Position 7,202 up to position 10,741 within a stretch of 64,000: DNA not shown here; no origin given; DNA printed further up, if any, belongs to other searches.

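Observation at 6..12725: ATPase-less seven-gene surface glycan locus: two permease pairs flank an NHL/TPR/Yip1 membrane protein and a DUF5696-like giant protein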

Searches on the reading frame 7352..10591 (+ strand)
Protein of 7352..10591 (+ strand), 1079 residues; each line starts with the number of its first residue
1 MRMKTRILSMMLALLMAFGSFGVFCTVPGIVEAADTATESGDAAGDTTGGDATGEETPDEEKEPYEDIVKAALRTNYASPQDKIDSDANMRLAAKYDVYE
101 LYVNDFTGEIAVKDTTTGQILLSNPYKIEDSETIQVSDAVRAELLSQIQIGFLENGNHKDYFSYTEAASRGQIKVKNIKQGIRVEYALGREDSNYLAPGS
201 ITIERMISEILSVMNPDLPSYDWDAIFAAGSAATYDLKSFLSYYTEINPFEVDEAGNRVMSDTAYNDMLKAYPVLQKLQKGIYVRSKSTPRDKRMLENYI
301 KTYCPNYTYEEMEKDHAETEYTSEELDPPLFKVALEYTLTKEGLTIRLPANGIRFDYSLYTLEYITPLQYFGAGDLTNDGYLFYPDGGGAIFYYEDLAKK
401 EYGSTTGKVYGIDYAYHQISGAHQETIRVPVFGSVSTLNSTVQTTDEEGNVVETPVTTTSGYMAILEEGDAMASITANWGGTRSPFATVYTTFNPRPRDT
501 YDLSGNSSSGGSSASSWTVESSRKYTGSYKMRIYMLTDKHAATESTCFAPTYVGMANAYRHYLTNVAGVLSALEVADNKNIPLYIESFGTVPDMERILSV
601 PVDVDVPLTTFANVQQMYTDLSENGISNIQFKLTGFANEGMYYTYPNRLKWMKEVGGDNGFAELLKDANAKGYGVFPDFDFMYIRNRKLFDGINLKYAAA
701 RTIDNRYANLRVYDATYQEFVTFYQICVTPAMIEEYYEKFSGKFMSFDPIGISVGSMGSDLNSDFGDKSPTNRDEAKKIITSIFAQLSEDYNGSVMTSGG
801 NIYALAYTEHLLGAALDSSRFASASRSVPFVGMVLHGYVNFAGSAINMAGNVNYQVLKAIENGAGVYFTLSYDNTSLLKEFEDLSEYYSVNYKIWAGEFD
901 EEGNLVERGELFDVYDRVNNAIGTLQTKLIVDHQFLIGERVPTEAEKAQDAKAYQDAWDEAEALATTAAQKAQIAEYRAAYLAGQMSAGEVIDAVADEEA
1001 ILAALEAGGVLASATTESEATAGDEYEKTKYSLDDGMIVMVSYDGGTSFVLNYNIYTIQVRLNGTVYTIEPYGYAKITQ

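Call 5: search_protein_families(library=pfam, proteins=[window:7352-10591:+], max_evalue=0.01)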
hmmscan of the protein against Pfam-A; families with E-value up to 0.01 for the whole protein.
window:7352-10591:+ (1079 aa): 1 family
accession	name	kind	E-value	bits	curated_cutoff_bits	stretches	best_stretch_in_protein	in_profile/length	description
PF18952.6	DUF5696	-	6.3e-129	431.7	25.6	1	310-936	2-576/612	Family of unknown function (DUF5696)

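Call 6: search_protein_families(library=ncbifam, proteins=[window:7352-10591:+], max_evalue=0.01)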
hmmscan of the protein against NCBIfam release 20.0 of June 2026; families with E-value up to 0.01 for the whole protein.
window:7352-10591:+ (1079 aa): 0 families

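Call 10: find_homologous_proteins(query=window:7352-10591:+, max_evalue=0.00001)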
Query window:7352-10591:+ (1079 aa): 346 proteins with E <= 0.00001 among 8000 candidates; the best 120 are listed.
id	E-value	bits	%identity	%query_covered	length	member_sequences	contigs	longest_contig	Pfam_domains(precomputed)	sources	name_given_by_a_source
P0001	0.0e+0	2372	98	100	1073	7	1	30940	PF18952.7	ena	-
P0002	0.0e+0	1864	77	100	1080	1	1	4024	PF18952.7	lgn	-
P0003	0.0e+0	1821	75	100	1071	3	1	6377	PF18952.7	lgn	-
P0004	0.0e+0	1812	75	100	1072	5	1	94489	PF18952.7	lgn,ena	-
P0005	0.0e+0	1806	75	100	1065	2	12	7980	PF18952.7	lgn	-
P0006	0.0e+0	1571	65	100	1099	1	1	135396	PF18952.7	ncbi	-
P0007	0.0e+0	1502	64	100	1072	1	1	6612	PF18952.7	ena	-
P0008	0.0e+0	1499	64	100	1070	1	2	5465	PF18952.7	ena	-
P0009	0.0e+0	1484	62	100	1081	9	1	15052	PF18952.7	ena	-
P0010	0.0e+0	1459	62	100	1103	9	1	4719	PF18952.7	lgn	-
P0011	0.0e+0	1422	61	100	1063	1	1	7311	PF18952.7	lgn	-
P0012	0.0e+0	1405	60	100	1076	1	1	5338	PF18952.7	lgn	-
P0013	0.0e+0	1403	60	100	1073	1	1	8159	PF18952.7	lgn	-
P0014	0.0e+0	1365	59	100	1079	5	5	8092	PF18952.7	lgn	-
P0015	0.0e+0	1365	61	100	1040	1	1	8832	PF18952.7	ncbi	-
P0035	2.5e-247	842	44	91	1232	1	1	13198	PF18952.7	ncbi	-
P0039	7.1e-237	807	45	84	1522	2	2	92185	PF18952.7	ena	-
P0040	1.9e-236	806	44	94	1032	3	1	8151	PF18952.7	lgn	-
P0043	1.7e-231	790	44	88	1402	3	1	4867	PF18952.7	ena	-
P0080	3.4e-222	759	44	86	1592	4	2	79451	PF18952.7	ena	-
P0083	6.3e-222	758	42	88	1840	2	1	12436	PF18952.7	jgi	-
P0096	7.6e-220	751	43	89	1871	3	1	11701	PF18952.7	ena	-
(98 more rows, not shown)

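Call 13: find_related_loci(query=A1, collection=genome_contigs, flank=10000)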
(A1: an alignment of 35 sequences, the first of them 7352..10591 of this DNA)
Query A1 (1079 aa) in genome_contigs; peptide patterns used: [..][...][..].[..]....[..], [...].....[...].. (x = any residue, [..] = any of these).
599 stretches matched a pattern (row limit reached: there are more); 516 encode a relative of the query (tblastn E <= 1e-3); the best 80 are kept; 80 distinct loci.
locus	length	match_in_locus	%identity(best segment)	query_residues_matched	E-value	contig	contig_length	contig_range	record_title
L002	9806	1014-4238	98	1-1079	0e+0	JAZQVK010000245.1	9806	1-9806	MAG: Eubacteriales bacterium isolate T1900045170_TC20190164.MAGScoT_cleanbin_000022 SGB_5181_k141_1938451, whole genome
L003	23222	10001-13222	76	1-1079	0e+0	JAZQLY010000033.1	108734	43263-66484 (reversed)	MAG: Eubacteriales bacterium isolate T1900044607_TS20190073.MAGScoT_cleanbin_000047 SGB_764_k141_2841531, whole genome s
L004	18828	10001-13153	57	3-1074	0e+0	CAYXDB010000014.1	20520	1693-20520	MAG TPA_asm: uncultured Ruminococcus sp. isolate SRP350583_co2_314 genome assembly, contig: NODE_3684_length_20520_cov_1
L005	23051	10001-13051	44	4-1077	0e+0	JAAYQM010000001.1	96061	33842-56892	MAG: Clostridiales bacterium isolate AS22ysBPME_47 7362_AS22, whole genome shotgun sequence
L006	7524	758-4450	44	1-1079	0e+0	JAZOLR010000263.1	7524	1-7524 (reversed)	MAG: Eubacteriales bacterium isolate T1900045652_YK20190346.MAGScoT_cleanbin_000030 SGB_8220_k141_191806, whole genome s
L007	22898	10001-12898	45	85-1077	0e+0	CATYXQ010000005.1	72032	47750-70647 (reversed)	MAG TPA_asm: uncultured Eubacteriales bacterium isolate ERR9762697_bin.37_MetaWRAP_v1.3_MAG genome assembly, contig: ERZ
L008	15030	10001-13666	44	1-1079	0e+0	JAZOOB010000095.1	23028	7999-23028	MAG: Eubacteriales bacterium isolate T1900045634_YK20190328.MAGScoT_cleanbin_000017 SGB_8075_k141_1444044, whole genome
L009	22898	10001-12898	43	85-1077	0e+0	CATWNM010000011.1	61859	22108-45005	MAG TPA_asm: uncultured Eubacteriales bacterium isolate ERR9578210_bin.27_MetaWRAP_v1.3_MAG genome assembly, contig: ERZ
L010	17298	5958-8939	43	73-1077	0e+0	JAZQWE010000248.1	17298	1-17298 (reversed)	MAG: Eubacteriales bacterium isolate T1900045166_TC20190160.MAGScoT_cleanbin_000030 SGB_5147_k141_466126, whole genome s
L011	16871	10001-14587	44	1-1077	0e+0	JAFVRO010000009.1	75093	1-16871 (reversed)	MAG: Clostridia bacterium isolate RGIG5330 Sheep_Colon-2__c563, whole genome shotgun sequence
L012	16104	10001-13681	43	3-1077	0e+0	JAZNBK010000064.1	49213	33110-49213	MAG: Eubacteriales bacterium isolate T1900044742_TS20190208.MAGScoT_cleanbin_000012 SGB_2074_k141_1258561, whole genome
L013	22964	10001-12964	42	4-1069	0e+0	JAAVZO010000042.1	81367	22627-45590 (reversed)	MAG: Clostridiales bacterium isolate ABMPRH_126_1 k141_1508224, whole genome shotgun sequence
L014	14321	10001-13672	44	1-1077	0e+0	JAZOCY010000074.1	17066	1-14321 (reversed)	MAG: Eubacteriales bacterium isolate T1900044754_TS20190420.MAGScoT_cleanbin_000094 SGB_2258_k141_1177617, whole genome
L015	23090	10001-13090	42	2-1077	0e+0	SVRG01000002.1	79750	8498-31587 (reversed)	MAG: Oscillospiraceae bacterium isolate SIG637 NODE_1526_length_79750_cov_1.325132, whole genome shotgun sequence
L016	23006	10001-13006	43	66-1077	0e+0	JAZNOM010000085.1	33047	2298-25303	MAG: Eubacteriales bacterium isolate T1900044652_TS20190118.MAGScoT_cleanbin_000039 SGB_1436_k141_279213, whole genome s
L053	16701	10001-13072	39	4-1078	0e+0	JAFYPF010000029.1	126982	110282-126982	MAG: Clostridia bacterium isolate RGIG7296 Water_buffalos_Cecum-4__c730299, whole genome shotgun sequence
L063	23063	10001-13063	40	1-1007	0e+0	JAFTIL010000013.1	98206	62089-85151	MAG: Clostridia bacterium isolate RGIG3848 Roe_deer_Cecum-1__c1075, whole genome shotgun sequence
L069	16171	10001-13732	40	1-1078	0e+0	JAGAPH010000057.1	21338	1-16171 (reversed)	MAG: Clostridia bacterium isolate RGIG8650 Water_deer_Cecum.Co__c592965, whole genome shotgun sequence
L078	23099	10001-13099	38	1-1078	0e+0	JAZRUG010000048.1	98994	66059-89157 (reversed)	MAG: Eubacteriales bacterium isolate T1900045337_YK20190026.MAGScoT_cleanbin_000013 SGB_6621_k141_696025, whole genome s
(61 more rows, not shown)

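Call 18: search_solved_structures(query=A1, max_evalue=1)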
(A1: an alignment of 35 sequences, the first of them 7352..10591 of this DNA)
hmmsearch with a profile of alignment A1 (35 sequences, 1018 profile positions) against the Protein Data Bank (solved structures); distinct sequences matched with E-value up to 1: 5.
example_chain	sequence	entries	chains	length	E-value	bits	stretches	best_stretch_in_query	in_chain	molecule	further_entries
1fyh_A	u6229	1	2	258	0.0074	17.4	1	682-748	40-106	Interferon gamma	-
1eku_A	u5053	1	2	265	0.017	16.2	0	682-747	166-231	Interferon gamma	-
5wzn_A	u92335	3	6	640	0.039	15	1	565-631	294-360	Alpha-N-acetylgalactosaminidase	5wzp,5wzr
5wzq_A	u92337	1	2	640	0.094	13.7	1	564-631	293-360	Alpha-N-acetylgalactosaminidase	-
9f3f_3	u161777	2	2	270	0.55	11.2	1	394-472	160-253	Nuclear cap binding complex subunit CBP30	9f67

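Call 27: predict_structure(alignment_id=A1)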
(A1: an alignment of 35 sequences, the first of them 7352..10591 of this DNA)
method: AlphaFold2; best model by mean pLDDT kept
length: 1079 residues; sequences in the alignment: 35
mean_pLDDT: 77.3   pTM: 0.73
mean pLDDT of the five models: 77.3, 76.6, 74.7, 73.5, 73.1
residues with pLDDT >= 90: 275; 70-90: 541; 50-70: 132; < 50: 131
segments of 3 or more residues with pLDDT < 50: 1-6, 8-10, 12-15, 17-62, 411-425, 497-526, 542-544, 688-690, 718-720, 760-767, 1021-1024
pLDDT, mean of each block of 10 residues (from residue 1): 41 47 28 23 26 32 65 88 89 92 93 89 90 87 93 85 90 89 88 77 91 86 81 82 89 83 85 84 84 83 81 86 71 90 84 66 87 89 80 86 77 42 52 87 76 81 80 78 89 62 38 35 53 85 65 91 87 70 92 80 86 94 92 88 74 80 92 90 63 66 57 51 70 82 87 73 48 68 88 81 78 76 80 89 84 92 92 76 70 89 88 94 90 90 89 89 88 83 70 75 78 56 62 86 92 93 88 89
secondary structure, 60 per line:
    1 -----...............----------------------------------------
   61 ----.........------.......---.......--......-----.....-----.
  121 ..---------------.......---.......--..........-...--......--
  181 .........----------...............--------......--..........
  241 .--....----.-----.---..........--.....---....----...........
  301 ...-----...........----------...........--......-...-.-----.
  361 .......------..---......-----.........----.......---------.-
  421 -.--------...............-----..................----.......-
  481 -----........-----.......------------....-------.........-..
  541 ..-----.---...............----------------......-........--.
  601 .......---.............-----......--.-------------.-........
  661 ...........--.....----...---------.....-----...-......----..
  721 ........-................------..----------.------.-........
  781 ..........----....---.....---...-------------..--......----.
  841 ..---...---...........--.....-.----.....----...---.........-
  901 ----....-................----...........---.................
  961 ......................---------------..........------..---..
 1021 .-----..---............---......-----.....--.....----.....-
elements in order (helices of 4 or more, strands of 3 or more residues): H6-20 H65-73 H80-86 E90-96 E99-104 E110-114 E120-122 H138-144 E148-154 E157-162 H163-166 E173-178 E181-189 E200-202 H203-214 H223-228 H231-241 E244-247 H262-271 H274-278 E282-285 H290-303 H309-319 E330-340 E343-348 E360-367 E379-384 E390-393 H394-398 E403-409 E431-445 E451-468 E473-479 E486-493 E499-502 E518-521 E529-537 H539-542 H552-566 E583-588 E590-597 E600-607 H611-623 E629-634 H653-671 E674-678 E683-685 H695-698 E709-714 E719-728 H730-745 H773-790 E795-798 H802-806 E810-812 H830-835 E840-842 H852-862 E865-869 H876-880 H892-896 E897-899 E905-908 H910-925 E930-940 H944-982 H998-1007 E1032-1043 E1047-1052 E1058-1062 E1065-1069 E1074-1078

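Call 29: fold_search(model_id=the predicted structure, library=pdb)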
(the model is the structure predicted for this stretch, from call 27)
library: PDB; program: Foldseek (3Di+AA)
matches with E <= 10: 938; with E <= 0.001: 274
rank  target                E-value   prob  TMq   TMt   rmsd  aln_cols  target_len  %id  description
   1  8rzk_A                9.2e-23  1.00  0.43  0.66   9.9      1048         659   10  The Michaelis complex of ZgGH129 D486N from Zobellia galactanivorans with neo-b/k-oligo-carrageenan tetrasaccharide (b (released 2024-07-31)
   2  5opq_A                2.2e-22  1.00  0.43  0.67   9.9      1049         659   10  A 3,6-anhydro-D-galactosidase produced by Zobellia galactanivorans. This is an exo-lytic enzyme that hydrolyzes termin (released 2017-11-29)
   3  5opq_D                2.5e-22  1.00  0.44  0.69   9.7      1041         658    9  A 3,6-anhydro-D-galactosidase produced by Zobellia galactanivorans. This is an exo-lytic enzyme that hydrolyzes termin (released 2017-11-29)
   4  5wzn_A                1.3e-16  1.00  0.41  0.67  10.3      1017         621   11  Alpha-N-acetylgalactosaminidase NagBb from Bifidobacterium bifidum - GalNAc complex (released 2017-06-07)
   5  5wzp_A                1.5e-16  1.00  0.37  0.63   9.3       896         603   11  Alpha-N-acetylgalactosaminidase NagBb from Bifidobacterium bifidum - ligand free (released 2017-06-07)
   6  5wzp_B                1.2e-15  1.00  0.38  0.64   9.5       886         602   10  Alpha-N-acetylgalactosaminidase NagBb from Bifidobacterium bifidum - ligand free (released 2017-06-07)
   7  5wzr_A                1.3e-15  1.00  0.42  0.67   9.0      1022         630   10  Alpha-N-acetylgalactosaminidase NagBb from Bifidobacterium bifidum - Gal-NHAc-DNJ complex (released 2017-06-07)
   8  5wzr_B                1.9e-15  1.00  0.39  0.63  10.3       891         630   11  Alpha-N-acetylgalactosaminidase NagBb from Bifidobacterium bifidum - Gal-NHAc-DNJ complex (released 2017-06-07)
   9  5wzq_A                2.8e-15  1.00  0.38  0.64   8.8       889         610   11  Alpha-N-acetylgalactosaminidase NagBb from Bifidobacterium bifidum - quadruple mutant (released 2017-06-07)
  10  5wzq_B                2.3e-14  1.00  0.40  0.67  10.3      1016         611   10  Alpha-N-acetylgalactosaminidase NagBb from Bifidobacterium bifidum - quadruple mutant (released 2017-06-07)
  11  5wzn_B                2.8e-14  1.00  0.39  0.65   8.9       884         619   10  Alpha-N-acetylgalactosaminidase NagBb from Bifidobacterium bifidum - GalNAc complex (released 2017-06-07)
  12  6qev_B                5.8e-12  1.00  0.30  0.25  14.0       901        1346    9  EngBF DARPin Fusion 4b B6 (released 2019-11-06)
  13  6qfk_A                2.3e-11  1.00  0.30  0.25  13.0       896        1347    8  EngBF DARPin Fusion 4b G10 (released 2019-11-06)
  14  6sh9_B                2.4e-11  1.00  0.29  0.25  12.8       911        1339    9  EngBF DARPin Fusion 4b D12 (released 2019-11-06)
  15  5a59_A                2.9e-11  1.00  0.33  0.32  12.2      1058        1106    9  The structure of GH101 E796Q mutant from Streptococcus pneumoniae TIGR4 in complex with T-antigen (released 2015-09-02)
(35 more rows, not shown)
